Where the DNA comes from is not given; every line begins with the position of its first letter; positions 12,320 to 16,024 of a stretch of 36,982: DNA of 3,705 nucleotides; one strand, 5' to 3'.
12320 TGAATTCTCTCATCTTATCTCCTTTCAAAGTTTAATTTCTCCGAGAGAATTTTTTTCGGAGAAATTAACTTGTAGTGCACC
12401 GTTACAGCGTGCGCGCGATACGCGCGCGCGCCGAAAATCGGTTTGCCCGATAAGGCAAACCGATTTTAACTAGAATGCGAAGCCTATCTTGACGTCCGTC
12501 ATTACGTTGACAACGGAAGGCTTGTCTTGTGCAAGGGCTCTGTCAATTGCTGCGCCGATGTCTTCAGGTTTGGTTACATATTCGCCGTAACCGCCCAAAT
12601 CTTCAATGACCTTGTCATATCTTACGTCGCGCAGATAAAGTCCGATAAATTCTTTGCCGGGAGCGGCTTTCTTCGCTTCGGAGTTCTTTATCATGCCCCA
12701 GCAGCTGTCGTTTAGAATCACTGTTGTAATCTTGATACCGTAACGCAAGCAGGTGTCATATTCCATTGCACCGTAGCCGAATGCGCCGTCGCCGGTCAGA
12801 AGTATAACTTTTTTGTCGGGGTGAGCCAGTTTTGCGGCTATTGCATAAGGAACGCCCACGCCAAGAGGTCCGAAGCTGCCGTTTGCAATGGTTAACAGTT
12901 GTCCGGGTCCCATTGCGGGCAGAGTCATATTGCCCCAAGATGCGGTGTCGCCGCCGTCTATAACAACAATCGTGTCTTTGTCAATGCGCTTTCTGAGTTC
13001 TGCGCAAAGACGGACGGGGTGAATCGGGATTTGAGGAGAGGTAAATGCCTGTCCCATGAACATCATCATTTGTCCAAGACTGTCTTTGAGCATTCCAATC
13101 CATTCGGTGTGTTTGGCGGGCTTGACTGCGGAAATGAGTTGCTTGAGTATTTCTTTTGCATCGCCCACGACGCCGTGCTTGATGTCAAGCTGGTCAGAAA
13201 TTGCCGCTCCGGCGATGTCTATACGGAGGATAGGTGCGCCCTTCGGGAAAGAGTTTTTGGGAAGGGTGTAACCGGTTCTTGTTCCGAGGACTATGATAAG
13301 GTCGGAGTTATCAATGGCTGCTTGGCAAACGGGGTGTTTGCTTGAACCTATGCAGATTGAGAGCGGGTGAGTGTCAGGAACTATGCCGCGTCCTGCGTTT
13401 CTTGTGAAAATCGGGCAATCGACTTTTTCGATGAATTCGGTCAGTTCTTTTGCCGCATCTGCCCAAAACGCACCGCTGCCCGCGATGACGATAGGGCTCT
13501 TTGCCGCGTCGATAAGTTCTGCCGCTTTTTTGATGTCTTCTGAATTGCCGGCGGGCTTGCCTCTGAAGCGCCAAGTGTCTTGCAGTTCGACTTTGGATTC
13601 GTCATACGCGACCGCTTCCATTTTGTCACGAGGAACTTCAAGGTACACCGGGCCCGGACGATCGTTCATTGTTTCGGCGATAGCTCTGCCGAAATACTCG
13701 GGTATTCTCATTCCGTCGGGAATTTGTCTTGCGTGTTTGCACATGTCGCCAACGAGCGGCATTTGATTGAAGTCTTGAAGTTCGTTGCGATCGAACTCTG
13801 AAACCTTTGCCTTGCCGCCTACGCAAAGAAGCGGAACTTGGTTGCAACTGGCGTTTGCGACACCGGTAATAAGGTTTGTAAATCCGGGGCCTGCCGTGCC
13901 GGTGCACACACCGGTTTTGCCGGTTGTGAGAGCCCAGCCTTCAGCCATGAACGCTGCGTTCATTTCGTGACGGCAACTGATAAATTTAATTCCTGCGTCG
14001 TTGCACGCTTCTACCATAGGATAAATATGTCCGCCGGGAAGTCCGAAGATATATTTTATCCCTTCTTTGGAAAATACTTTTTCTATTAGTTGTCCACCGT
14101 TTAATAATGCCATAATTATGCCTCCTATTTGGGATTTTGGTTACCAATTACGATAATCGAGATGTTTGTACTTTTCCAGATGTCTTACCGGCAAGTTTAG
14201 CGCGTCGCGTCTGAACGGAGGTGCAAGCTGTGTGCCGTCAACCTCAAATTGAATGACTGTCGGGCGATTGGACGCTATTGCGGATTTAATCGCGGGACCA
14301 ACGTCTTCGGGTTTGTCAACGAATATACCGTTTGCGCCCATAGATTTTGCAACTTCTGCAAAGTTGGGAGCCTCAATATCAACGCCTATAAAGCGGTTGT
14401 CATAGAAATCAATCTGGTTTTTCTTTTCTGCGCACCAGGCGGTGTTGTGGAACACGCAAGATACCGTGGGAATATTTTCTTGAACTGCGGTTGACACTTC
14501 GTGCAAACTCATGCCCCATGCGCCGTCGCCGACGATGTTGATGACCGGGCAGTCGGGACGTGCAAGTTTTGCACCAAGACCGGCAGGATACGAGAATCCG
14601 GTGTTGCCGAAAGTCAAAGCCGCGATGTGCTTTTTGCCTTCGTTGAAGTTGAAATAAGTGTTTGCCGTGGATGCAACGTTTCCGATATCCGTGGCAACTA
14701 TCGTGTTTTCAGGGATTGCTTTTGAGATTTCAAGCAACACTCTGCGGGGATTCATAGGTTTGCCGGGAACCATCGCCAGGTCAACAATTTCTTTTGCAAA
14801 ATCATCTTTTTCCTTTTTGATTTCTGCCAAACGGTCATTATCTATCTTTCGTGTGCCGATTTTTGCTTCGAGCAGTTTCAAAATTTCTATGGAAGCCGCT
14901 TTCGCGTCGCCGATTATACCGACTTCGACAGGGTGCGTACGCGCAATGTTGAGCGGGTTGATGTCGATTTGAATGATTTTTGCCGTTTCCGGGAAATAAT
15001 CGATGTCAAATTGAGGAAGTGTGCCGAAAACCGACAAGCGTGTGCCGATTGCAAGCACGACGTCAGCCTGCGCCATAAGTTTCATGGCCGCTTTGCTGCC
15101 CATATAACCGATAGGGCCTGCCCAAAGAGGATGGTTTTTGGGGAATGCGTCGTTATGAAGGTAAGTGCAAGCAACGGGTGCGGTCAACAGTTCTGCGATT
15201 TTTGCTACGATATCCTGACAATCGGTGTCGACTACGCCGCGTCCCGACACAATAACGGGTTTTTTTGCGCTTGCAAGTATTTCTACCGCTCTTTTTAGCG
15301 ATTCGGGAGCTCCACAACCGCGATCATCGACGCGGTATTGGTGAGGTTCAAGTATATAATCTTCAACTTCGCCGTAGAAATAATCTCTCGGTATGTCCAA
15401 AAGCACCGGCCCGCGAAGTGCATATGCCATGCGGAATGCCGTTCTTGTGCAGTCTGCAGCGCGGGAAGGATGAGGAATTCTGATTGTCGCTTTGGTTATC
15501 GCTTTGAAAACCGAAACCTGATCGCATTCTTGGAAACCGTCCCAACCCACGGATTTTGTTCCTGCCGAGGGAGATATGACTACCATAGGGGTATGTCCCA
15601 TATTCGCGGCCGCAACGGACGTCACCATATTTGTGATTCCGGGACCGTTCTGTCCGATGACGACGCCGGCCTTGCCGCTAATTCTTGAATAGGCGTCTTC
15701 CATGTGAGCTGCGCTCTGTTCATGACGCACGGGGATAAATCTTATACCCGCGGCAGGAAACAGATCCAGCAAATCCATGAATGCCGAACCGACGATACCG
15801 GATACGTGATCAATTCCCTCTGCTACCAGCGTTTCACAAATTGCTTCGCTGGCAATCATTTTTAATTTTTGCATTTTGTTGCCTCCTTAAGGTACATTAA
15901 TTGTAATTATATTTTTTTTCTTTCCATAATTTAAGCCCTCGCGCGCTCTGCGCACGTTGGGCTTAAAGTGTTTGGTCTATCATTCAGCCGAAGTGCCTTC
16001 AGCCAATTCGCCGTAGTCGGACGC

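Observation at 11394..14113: Unassigned feeder steps: an OXC/HACL/ALS-type ThDP enzyme plus a carnitine-dehydrogenase/CRYL1-like NAD dehydrogenase where known sulfoacetaldehyde-forming enzymes would be expected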

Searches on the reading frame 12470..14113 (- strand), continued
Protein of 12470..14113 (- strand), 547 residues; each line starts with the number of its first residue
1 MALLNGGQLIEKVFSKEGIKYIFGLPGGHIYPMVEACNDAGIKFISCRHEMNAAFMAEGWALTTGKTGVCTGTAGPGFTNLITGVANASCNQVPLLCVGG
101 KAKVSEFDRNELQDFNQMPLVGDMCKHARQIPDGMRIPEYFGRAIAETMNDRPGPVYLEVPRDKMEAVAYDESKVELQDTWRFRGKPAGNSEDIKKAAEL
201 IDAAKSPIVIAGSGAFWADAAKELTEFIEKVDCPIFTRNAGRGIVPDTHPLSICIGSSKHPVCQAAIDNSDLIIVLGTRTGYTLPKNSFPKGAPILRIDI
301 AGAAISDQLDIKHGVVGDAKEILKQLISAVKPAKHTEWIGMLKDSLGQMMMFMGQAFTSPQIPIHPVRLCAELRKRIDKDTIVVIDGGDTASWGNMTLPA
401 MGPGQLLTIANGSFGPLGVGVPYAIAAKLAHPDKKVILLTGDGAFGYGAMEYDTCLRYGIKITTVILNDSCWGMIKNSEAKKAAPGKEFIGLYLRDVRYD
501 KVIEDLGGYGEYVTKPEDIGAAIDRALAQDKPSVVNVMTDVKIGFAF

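Call 76: search_protein_families(library=ncbifam, proteins=[L016:13635-16148:+, L016:16183-17127:+, L016:12975-13598:+, L013:13538-15298:+], max_evalue=1e-10)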
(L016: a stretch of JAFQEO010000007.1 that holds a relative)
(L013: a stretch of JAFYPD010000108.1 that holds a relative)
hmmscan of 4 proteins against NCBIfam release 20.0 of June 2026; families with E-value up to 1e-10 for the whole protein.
L016:13635-16148:+ (837 aa): 11 families
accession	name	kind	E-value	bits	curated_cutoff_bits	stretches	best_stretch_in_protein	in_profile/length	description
TIGR04394.1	choline_CutC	equivalog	0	1669.5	1050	1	49-837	1-789/789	choline trimethylamine-lyase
TIGR01774.1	PFL2-3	subfamily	9.5e-203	675.6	678.2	1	49-833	2-783/786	formate C-acetyltransferase/glycerol dehydratase family glycyl radical enzyme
NF048011.1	SfplDhtHpsGDes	equivalog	2.8e-183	611.4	1000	1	30-833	5-818/821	(2S)-3-sulfopropanediol dehydratase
NF043068.1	glycl_HYPD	equivalog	2.2e-167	558.5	1100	1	50-832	1-780/784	trans-4-hydroxy-L-proline dehydratase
NF048009.1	SfplDhtHpfGKleb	equivalog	1.7e-157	525.9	1000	1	52-834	27-822/824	(2S)-3-sulfopropanediol dehydratase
NF007437.0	PRK09983.1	equivalog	3.8e-157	524.6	1109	1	49-833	1-762/765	formate C-acetyltransferase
NF033718.1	indole_decarb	equivalog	1.4e-132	443.7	1100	2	48-640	30-647/868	indoleacetate decarboxylase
NF033715.1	glycyl_HPDL_Lrg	equivalog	9.2e-110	367.9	1150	2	242-636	265-678/901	4-hydroxyphenylacetate decarboxylase large subunit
TIGR01255.1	pyr_form_ly_1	equivalog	3e-37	128.5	994.2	1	304-833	236-740/744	formate C-acetyltransferase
NF038360.1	rad_fix_GrcA3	exception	2.9e-17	62.5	158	1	768-833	9-74/78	autonomous glycyl radical cofactor GrcA3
NF008341.1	PRK11127.1-1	equivalog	3.6e-12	46.1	145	1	784-833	27-76/80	autonomous glycyl radical cofactor GrcA2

L016:16183-17127:+ (314 aa): 13 families
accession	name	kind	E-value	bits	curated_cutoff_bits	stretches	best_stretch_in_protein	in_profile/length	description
TIGR04395.1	cutC_activ_rSAM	equivalog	2e-154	513.4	360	1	5-314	1-309/309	choline TMA-lyase-activating enzyme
TIGR02494.1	PFLE_PFLC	subfamily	1e-114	382.7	174.35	1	11-305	1-292/293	glycyl-radical enzyme activating protein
NF043069.1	T4HPD_activ_SAM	equivalog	9.6e-97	323.9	425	1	9-310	2-296/299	trans-4-hydroxy-L-proline dehydratase activase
NF048010.1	SfplDhtActHpsHDes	equivalog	9e-90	300.5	430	1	6-300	3-296/298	(2S)-3-sulfopropanediol dehydratase activating enzyme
NF033717.2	HPDL_rSAM_activ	equivalog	4.2e-84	282.4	420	1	7-300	2-294/311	4-hydroxyphenylacetate decarboxylase activase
NF033719.1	ind_deCO2_activ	equivalog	1.3e-78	264.4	425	1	9-301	1-292/302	indoleacetate decarboxylase activase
NF048008.1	SfplDhtActHpfHKleb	equivalog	1.4e-72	244.6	500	1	10-285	1-276/308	(2S)-3-sulfopropanediol dehydratase activating enzyme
TIGR04003.1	rSAM_BssD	equivalog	3.1e-71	240.1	496.45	1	11-281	3-273/314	[benzylsuccinate synthase]-activating enzyme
NF007483.0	PRK10076.1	equivalog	4.9e-66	222.8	326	2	92-301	75-280/292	[formate-C-acetyltransferase]-activating enzyme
TIGR02493.1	PFLA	equivalog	1.7e-57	194.6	231.75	1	110-304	40-234/235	pyruvate formate-lyase-activating protein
TIGR04041.1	activase_YjjW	hypoth_equivalog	4.2e-49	167.4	250.2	1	9-277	2-248/276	YjjW family glycine radical enzyme activase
NF008356.0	PRK11145.1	equivalog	9e-48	162.7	375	1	112-307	48-242/246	pyruvate formate lyase 1-activating protein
TIGR02495.1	NrdG2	equivalog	5.3e-16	58.5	131.15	0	94-252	24-182/193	anaerobic ribonucleoside-triphosphate reductase activating protein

L016:12975-13598:+ (207 aa): 4 families
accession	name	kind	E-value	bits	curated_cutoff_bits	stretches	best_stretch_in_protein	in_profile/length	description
NF053792.1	beta_CO2some_O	equivalog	1.4e-39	135.8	270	2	3-97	108-202/205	beta-carboxysome assembly protein CcmO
NF012018.0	PRK15474.1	equivalog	1e-38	131.6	133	2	7-92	2-87/97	ethanolamine utilization microcompartment protein EutM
NF053791.1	BMC_CsoS1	equivalog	1.9e-37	127.4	166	2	1-91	1-92/93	alpha-carboxysome major shell protein CsoS1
NF012010.0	PRK15466.1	equivalog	9e-35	120.2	218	2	7-91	3-87/166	ethanolamine utilization microcompartment protein EutK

L013:13538-15298:+ (586 aa): 33 families (the best 25 are shown)
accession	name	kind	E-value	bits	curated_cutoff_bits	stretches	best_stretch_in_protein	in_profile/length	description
NF004326.0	PRK05720.1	subfamily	1.3e-131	438.7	271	1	13-364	12-353/358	s-methyl-5-thioribose-1-phosphate isomerase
TIGR00512.1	salvage_mtnA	equivalog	1.1e-126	422.3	279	1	13-351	2-333/335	S-methyl-5-thioribose-1-phosphate isomerase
TIGR00524.1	eIF-2B_rel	subfamily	3.2e-103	345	185.85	1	40-351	3-301/303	S-methyl-5-thioribose-1-phosphate isomerase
NF004700.0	PRK06036.1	equivalog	1.1e-102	343.5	528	1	17-358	9-335/339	S-methyl-5-thioribose-1-phosphate isomerase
NF004436.0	PRK05772.1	equivalog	4e-91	306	521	1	12-361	17-359/363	S-methyl-5-thioribose-1-phosphate isomerase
TIGR00511.1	ribulose_e2b2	equivalog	7.1e-47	160.1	314.1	1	43-354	4-288/301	ribose 1,5-bisphosphate isomerase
NF005302.0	PRK06833.1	equivalog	2.1e-42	145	264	1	377-586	7-212/214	L-fuculose-phosphate aldolase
NF053831.1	RU1PAldHalo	equivalog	1.5e-40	138.9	300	1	377-585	6-207/208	ribulose-1-phosphate aldolase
NF005123.0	PRK06557.1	subfamily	2.5e-40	138.5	251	1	375-585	11-221/223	L-ribulose-5-phosphate 4-epimerase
NF005984.0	PRK08087.1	subfamily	2.3e-32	112.5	264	1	374-585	4-210/215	L-fuculose-phosphate aldolase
NF043034.1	OxoTetrPhDc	equivalog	2.1e-30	106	250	1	375-562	4-190/205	3-oxo-tetronate 4-phosphate decarboxylase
NF006047.0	PRK08193.1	subfamily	3.6e-30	105.2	257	1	375-565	4-204/231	L-ribulose-5-phosphate 4-epimerase AraD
TIGR01086.1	fucA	equivalog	1.1e-28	100.5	400.25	1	375-585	4-209/214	L-fuculose-phosphate aldolase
NF006413.0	PRK08660.1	equivalog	3.5e-27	95.4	203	1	377-563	3-180/184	aldolase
NF004527.0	PRK05874.1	equivalog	6.6e-27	94.5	308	1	377-571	8-200/218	L-fuculose-phosphate aldolase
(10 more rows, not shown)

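Call 89: predict_structure(alignment_id=A1)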
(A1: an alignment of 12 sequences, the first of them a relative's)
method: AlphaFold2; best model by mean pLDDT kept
length: 547 residues; sequences in the alignment: 12
mean_pLDDT: 85.4   pTM: 0.87
mean pLDDT of the five models: 85.4, 82.2, 72.9, 72.6, 70.1
residues with pLDDT >= 90: 269; 70-90: 206; 50-70: 57; < 50: 15
segments of 3 or more residues with pLDDT < 50: 105-112, 411-416
pLDDT, mean of each block of 10 residues (from residue 1): 85 92 82 91 89 91 93 71 84 87 50 65 88 87 89 89 84 73 78 97 97 92 98 93 92 90 93 91 82 92 82 94 97 94 92 86 89 94 84 81 80 53 93 94 79 91 91 56 58 76 93 96 96 93 61
secondary structure, 60 per line:
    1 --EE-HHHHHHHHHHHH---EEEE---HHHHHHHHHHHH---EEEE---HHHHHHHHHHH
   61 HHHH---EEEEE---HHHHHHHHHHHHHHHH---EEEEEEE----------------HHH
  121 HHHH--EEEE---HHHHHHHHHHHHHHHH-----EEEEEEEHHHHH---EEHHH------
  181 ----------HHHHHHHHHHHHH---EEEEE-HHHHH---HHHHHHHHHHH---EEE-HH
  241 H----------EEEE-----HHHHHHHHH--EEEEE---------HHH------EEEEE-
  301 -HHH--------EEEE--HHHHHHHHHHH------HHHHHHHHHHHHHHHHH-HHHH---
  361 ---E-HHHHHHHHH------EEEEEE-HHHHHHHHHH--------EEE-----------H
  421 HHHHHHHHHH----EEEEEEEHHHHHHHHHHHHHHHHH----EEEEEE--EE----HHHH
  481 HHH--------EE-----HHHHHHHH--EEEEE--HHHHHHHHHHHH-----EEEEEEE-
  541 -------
elements in order: H6-17 E21-24 H28-39 E43-46 H50-64 E68-72 H76-91 E95-101 H118-124 E127-130 H134-149 E155-161 H162-166 H191-203 E207-211 H213-217 H221-231 E235-237 E252-255 H261-269 E272-276 E295-299 E313-316 H319-329 H336-352 H354-357 H366-374 E381-386 H388-397 E406-408 H420-430 E435-441 H442-458 E463-468 H477-483 H499-506 E509-513 H516-527 E533-539

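Call 91: fold_search(model_id=the predicted structure, library=pdb)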
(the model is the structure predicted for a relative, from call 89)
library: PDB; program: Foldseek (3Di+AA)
matches with E <= 10: 1322; with E <= 0.001: 487
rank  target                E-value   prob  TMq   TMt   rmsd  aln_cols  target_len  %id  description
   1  8vzb_B                2.5e-50  1.00  0.89  0.88   3.4       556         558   29  Crystal Structure of 2-Hydroxacyl-CoA Lyase/Synthase ApbHACS from Alphaproteobacteria bacterium in the Complex with TH (released 2024-10-02)
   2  8vza_A                3.4e-50  1.00  0.89  0.88   3.3       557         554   28  Crystal Structure of 2-Hydroxacyl-CoA Lyase/Synthase ApbHACS from Alphaproteobacteria bacterium in the Complex with TH (released 2024-10-02)
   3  8vzc_B                6.8e-50  1.00  0.89  0.88   3.4       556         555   29  Crystal Structure of 2-Hydroxyacyl-CoA Lyase/Synthse ApbHACS from Alphaproteobacteria bacterium in the Complex with TH (released 2024-10-02)
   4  8vza_C                1.6e-49  1.00  0.89  0.87   3.4       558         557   29  Crystal Structure of 2-Hydroxacyl-CoA Lyase/Synthase ApbHACS from Alphaproteobacteria bacterium in the Complex with TH (released 2024-10-02)
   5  8vzc_A                2.0e-49  1.00  0.89  0.88   3.3       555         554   29  Crystal Structure of 2-Hydroxyacyl-CoA Lyase/Synthse ApbHACS from Alphaproteobacteria bacterium in the Complex with TH (released 2024-10-02)
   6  8vza_B                3.3e-49  1.00  0.89  0.88   3.3       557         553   29  Crystal Structure of 2-Hydroxacyl-CoA Lyase/Synthase ApbHACS from Alphaproteobacteria bacterium in the Complex with TH (released 2024-10-02)
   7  8vzf_C                3.3e-49  1.00  0.89  0.87   3.6       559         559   28  Crystal Structure of 2-Hydroxyacyl-CoA Lyase/Synthase ApbHACS from Alphaproteobacteria bacterium in the Complex with T (released 2024-10-02)
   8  8vzd_B                4.2e-49  1.00  0.88  0.88   3.7       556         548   29  Crystal Structure of 2-Hydroxyacyl-CoA lyase/synthase TbHACS from Thermoflexaceae bacterium in the Complex with THDP,  (released 2024-10-02)
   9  6xn8_A                7.8e-49  1.00  0.87  0.89   3.7       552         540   28  Crystal Structure of 2-hydroxyacyl CoA lyase (HACL) from Rhodospirillales bacterium URHD0017 (released 2021-07-07)
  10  8vzd_A                9.8e-49  1.00  0.89  0.88   3.7       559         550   30  Crystal Structure of 2-Hydroxyacyl-CoA lyase/synthase TbHACS from Thermoflexaceae bacterium in the Complex with THDP,  (released 2024-10-02)
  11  8vzf_A                2.2e-48  1.00  0.88  0.87   3.6       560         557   28  Crystal Structure of 2-Hydroxyacyl-CoA Lyase/Synthase ApbHACS from Alphaproteobacteria bacterium in the Complex with T (released 2024-10-02)
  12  6xn8_B                2.6e-48  1.00  0.88  0.89   3.6       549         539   28  Crystal Structure of 2-hydroxyacyl CoA lyase (HACL) from Rhodospirillales bacterium URHD0017 (released 2021-07-07)
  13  8vze_A                7.1e-48  1.00  0.88  0.88   3.7       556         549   29  Crystal Structure of 2-Hydroxyacyl-CoA lyase/synthase TbHACS from Thermoflexaceae bacterium in the Complex with THDP,  (released 2024-10-02)
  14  8vzk_B                1.7e-47  1.00  0.88  0.89   3.6       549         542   27  Crystal Structure of 2-Hydroxyacyl-CoA Lyase/Synthase CfhHACS from Chloroflexi bacterium in the Complex with THDP and  (released 2024-10-02)
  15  8vzi_C                1.8e-47  1.00  0.88  0.89   3.8       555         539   26  Crystal Structure of 2-Hydroxyacyl-CoA Lyase/Synthase CcHACS from Conidiobolus coronatus in the Complex with THDP and  (released 2024-10-02)
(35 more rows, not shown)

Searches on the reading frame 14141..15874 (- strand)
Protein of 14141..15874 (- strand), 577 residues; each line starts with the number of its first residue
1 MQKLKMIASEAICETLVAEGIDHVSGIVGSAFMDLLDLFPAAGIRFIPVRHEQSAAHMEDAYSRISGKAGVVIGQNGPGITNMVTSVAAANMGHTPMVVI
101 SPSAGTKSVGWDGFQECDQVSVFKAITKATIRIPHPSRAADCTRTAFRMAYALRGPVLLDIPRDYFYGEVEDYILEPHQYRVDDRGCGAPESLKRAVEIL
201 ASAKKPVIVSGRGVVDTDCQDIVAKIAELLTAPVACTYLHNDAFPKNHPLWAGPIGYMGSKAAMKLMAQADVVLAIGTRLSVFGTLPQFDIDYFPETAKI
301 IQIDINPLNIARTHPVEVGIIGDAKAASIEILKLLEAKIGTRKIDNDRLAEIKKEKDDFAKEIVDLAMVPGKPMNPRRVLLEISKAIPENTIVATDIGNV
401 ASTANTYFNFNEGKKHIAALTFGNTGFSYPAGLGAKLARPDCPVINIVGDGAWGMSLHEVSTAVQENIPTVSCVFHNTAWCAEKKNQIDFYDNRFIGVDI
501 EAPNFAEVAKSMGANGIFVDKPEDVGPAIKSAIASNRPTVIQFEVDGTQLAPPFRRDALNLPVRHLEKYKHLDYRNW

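Call 3: search_protein_families(library=pfam, proteins=[window:14141-15874:-])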
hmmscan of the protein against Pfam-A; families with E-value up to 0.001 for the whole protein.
window:14141-15874:- (577 aa): 3 families
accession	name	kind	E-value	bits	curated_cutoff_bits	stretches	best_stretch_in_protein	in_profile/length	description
PF00205.28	TPP_enzyme_M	-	3.9e-38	130.7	30.4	1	193-327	1-133/137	Thiamine pyrophosphate enzyme, central domain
PF02775.26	TPP_enzyme_C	-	4.9e-37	127.5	21.9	1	396-542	1-150/151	Thiamine pyrophosphate enzyme, C-terminal TPP binding domain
PF02776.23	TPP_enzyme_N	-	1.2e-32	112.6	26.8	1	8-121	3-118/119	Thiamine pyrophosphate enzyme, N-terminal TPP binding domain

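Call 4: search_protein_families(library=ncbifam, proteins=[window:14141-15874:-])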
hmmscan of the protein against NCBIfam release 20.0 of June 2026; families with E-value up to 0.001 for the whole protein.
window:14141-15874:- (577 aa): 54 families (the best 25 are shown)
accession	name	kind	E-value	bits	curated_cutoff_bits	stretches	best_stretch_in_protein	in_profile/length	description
NF005713.0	PRK07525.1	subfamily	6.6e-253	840.5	620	1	2-573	2-589/592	sulfoacetaldehyde acetyltransferase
TIGR03457.1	sulphoacet_xsc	equivalog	6.5e-248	823.8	676.4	1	5-569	1-579/579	sulfoacetaldehyde acetyltransferase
TIGR00118.1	acolac_lg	equivalog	2.2e-116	389.5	538.35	1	7-550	2-539/557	biosynthetic-type acetolactate synthase large subunit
NF004919.0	PRK06276.1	equivalog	1.3e-110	370.4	866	1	8-550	3-543/582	acetolactate synthase large subunit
NF004710.0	PRK06048.1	equivalog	1.1e-107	360.8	976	1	4-549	6-541/561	acetolactate synthase large subunit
NF005039.0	PRK06456.1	equivalog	1.3e-97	327.6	868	1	10-553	6-552/572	acetolactate synthase large subunit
NF006052.0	PRK08199.1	subfamily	2.3e-95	320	539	1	6-552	8-544/559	thiamine pyrophosphate protein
NF005058.0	PRK06466.1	equivalog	2.1e-91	307.1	951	1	8-548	6-550/574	acetolactate synthase 3 large subunit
NF006122.0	PRK08266.1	subfamily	6.2e-91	305.5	571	1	5-554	3-533/543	hypothetical protein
NF006187.0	PRK08322.1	equivalog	3.5e-90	303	509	1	6-546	2-529/548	acetolactate synthase large subunit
NF005860.0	PRK07789.1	equivalog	4e-89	299.6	881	1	4-546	32-579/615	acetolactate synthase large subunit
NF006581.0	PRK09107.1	equivalog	1.7e-87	294.1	974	1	4-546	9-554/595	acetolactate synthase 3 large subunit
NF006319.0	PRK08527.1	equivalog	1.8e-87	294.1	905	1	5-547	3-540/565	acetolactate synthase large subunit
NF005651.0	PRK07418.1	subfamily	7e-87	292.1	942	1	5-546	18-560/617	acetolactate synthase large subunit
NF006377.0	PRK08611.1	equivalog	1.3e-86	291.4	742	1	5-549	3-533/576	pyruvate oxidase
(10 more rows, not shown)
